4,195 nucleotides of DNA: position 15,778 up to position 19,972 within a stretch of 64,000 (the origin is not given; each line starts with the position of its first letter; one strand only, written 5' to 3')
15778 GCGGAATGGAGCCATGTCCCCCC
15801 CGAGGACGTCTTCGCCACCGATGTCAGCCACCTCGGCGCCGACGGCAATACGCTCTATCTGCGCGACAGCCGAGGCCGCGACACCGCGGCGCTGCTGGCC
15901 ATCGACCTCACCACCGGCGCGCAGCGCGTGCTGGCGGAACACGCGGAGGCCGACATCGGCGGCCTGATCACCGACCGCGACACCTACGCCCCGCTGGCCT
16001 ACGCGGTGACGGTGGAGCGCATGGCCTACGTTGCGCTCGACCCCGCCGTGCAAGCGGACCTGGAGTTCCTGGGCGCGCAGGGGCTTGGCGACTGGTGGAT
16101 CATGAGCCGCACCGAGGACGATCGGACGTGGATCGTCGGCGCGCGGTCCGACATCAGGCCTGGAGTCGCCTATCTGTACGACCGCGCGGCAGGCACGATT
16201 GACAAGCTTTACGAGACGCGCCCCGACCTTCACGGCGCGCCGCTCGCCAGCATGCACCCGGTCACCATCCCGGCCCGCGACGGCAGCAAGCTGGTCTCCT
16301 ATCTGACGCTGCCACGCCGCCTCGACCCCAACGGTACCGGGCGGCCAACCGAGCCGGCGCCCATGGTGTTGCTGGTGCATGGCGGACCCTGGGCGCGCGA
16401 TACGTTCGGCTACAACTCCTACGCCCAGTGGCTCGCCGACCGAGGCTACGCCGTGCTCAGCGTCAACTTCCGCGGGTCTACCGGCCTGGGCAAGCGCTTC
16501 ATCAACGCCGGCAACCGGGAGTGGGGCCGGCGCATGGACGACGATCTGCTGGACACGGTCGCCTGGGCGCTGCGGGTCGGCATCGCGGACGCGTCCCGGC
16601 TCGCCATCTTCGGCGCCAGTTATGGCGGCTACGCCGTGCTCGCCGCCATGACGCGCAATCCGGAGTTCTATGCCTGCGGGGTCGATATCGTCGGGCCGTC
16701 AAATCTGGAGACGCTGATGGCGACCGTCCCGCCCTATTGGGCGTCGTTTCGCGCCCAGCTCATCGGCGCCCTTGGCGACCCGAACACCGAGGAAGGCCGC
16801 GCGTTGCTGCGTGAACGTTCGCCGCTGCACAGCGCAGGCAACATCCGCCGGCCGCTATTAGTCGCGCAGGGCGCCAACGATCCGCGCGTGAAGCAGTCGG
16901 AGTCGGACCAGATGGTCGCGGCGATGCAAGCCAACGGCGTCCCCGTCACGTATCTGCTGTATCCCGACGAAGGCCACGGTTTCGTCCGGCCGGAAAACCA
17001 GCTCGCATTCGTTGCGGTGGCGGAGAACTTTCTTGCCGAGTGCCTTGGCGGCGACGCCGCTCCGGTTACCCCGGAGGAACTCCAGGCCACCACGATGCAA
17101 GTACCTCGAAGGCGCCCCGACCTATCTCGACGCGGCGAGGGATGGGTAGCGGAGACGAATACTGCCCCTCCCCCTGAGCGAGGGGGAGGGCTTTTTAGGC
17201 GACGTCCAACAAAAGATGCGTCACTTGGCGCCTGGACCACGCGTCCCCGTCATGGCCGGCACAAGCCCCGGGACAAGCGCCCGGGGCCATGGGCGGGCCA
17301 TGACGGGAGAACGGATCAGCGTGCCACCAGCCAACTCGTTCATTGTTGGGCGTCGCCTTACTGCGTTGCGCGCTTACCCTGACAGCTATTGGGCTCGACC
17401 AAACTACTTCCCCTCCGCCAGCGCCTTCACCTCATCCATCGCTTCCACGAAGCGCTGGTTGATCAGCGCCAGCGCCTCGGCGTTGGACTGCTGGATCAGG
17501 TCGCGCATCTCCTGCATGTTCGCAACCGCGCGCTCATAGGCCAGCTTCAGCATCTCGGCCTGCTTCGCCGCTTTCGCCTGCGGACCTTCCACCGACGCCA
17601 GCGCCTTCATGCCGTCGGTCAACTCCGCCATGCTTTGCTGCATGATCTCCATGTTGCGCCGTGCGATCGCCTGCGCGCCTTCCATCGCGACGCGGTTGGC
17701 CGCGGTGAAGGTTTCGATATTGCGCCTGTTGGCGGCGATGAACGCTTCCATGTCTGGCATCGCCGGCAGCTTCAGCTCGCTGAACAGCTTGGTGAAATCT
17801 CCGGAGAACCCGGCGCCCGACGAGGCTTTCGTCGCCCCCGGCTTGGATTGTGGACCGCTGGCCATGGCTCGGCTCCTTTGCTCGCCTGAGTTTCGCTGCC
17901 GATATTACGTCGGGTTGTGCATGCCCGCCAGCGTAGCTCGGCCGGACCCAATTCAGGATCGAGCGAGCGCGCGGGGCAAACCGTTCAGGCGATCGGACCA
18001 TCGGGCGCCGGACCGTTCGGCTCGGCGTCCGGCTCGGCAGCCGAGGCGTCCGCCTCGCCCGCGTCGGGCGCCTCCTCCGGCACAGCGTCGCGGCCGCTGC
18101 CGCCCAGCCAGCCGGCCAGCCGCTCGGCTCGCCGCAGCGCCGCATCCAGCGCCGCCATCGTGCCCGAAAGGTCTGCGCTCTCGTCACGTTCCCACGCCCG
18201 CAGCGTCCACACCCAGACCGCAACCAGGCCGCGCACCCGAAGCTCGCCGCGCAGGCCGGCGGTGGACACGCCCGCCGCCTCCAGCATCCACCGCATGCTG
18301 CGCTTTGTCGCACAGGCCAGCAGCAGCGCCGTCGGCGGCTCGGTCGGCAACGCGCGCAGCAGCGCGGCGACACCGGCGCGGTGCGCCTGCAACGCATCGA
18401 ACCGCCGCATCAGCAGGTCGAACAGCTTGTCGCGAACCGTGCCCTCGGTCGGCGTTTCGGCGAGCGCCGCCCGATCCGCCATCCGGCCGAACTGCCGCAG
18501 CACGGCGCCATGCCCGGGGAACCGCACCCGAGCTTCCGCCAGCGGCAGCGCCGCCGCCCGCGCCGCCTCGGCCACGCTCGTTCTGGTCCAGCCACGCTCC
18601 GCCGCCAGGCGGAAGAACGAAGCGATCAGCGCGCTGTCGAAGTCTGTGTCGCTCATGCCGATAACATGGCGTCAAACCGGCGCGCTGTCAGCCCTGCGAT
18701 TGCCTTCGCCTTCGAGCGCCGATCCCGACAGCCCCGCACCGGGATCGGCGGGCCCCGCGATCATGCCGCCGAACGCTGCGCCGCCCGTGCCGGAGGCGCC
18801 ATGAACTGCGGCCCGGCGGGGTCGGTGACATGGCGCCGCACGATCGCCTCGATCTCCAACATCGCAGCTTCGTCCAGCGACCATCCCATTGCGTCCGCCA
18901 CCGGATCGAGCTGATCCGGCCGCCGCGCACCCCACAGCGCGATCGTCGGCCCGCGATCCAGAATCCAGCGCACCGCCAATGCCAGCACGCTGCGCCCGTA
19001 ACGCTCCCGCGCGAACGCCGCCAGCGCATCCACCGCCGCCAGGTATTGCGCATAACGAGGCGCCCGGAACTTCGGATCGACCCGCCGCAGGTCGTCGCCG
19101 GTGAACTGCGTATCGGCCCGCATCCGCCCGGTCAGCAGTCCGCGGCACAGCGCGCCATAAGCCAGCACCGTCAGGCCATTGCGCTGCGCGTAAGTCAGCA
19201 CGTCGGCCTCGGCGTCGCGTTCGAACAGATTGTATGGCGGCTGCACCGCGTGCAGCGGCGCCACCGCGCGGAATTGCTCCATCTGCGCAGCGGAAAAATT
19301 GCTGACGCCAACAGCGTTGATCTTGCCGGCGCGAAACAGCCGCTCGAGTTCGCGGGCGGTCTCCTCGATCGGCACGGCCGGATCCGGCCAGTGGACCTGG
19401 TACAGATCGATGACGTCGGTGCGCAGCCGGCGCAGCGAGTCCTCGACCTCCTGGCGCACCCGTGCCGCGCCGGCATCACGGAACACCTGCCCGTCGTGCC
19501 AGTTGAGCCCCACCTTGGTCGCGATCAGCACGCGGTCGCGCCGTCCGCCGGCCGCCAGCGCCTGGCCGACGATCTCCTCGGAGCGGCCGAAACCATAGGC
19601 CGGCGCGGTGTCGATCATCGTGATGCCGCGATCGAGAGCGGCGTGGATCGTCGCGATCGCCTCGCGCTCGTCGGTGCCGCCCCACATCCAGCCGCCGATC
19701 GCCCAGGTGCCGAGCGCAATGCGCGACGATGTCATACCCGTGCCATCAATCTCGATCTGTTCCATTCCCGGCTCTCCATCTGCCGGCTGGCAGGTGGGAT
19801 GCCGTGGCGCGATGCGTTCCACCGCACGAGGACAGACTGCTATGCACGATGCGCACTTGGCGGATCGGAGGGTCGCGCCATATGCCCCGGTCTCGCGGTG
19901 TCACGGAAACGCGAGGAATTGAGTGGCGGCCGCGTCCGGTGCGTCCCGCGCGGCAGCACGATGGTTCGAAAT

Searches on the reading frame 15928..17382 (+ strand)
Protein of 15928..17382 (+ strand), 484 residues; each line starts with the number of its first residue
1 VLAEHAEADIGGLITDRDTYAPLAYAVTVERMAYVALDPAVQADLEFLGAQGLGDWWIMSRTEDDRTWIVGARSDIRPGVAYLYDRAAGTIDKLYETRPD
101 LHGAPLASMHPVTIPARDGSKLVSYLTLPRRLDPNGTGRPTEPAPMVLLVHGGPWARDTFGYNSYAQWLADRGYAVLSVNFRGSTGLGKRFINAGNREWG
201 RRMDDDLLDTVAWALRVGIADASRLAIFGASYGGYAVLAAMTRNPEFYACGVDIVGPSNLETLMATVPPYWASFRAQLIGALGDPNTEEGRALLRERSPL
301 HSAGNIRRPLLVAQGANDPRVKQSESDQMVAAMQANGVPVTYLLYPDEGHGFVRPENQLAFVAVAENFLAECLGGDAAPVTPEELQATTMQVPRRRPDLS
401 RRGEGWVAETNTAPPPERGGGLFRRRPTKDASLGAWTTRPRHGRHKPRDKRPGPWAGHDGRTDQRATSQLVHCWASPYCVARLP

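Call 43: search_protein_families(library=pfam, proteins=[window:15928-17382:+], max_evalue=0.0001)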
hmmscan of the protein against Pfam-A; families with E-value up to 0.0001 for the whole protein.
window:15928-17382:+ (484 aa): 8 families
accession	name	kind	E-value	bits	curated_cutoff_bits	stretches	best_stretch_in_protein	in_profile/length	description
PF00326.27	Peptidase_S9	-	1.6e-44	152.4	22.6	1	163-375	4-212/213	Prolyl oligopeptidase family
PF02129.25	Peptidase_S15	-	2.2e-13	50.9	23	1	139-260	11-132/262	X-Pro dipeptidyl-peptidase (S15 family)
PF01738.24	DLH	-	3.2e-11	43.7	21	1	158-363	21-199/217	Dienelactone hydrolase family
PF20434.5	BD-FAE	-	1.7e-10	41.2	26.8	0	141-185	10-59/215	BD-FAE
PF12146.15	Hydrolase_4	-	4e-10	39.8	27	1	142-263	2-115/239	Serine aminopeptidase, S33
PF12697.13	Abhydrolase_6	-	1.8e-06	29.2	26.3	1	147-357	1-210/217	Alpha/beta hydrolase family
PF07859.19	Abhydrolase_3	-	9.5e-06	25.9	25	0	298-353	155-209/210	alpha/beta hydrolase fold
PF00561.26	Abhydrolase_1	-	1.2e-05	25.6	25.8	0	294-350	186-238/245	alpha/beta hydrolase fold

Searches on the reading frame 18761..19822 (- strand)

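Call 43: search_protein_families(library=pfam, proteins=[window:18761-19822:-], max_evalue=0.0001)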
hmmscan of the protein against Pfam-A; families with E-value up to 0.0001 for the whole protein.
window:18761-19822:- (353 aa): 1 family
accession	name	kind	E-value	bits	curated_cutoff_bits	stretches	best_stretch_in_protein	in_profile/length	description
PF00248.27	Aldo_ket_red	-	5.3e-74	249.4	24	1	34-328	1-290/291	Aldo/keto reductase family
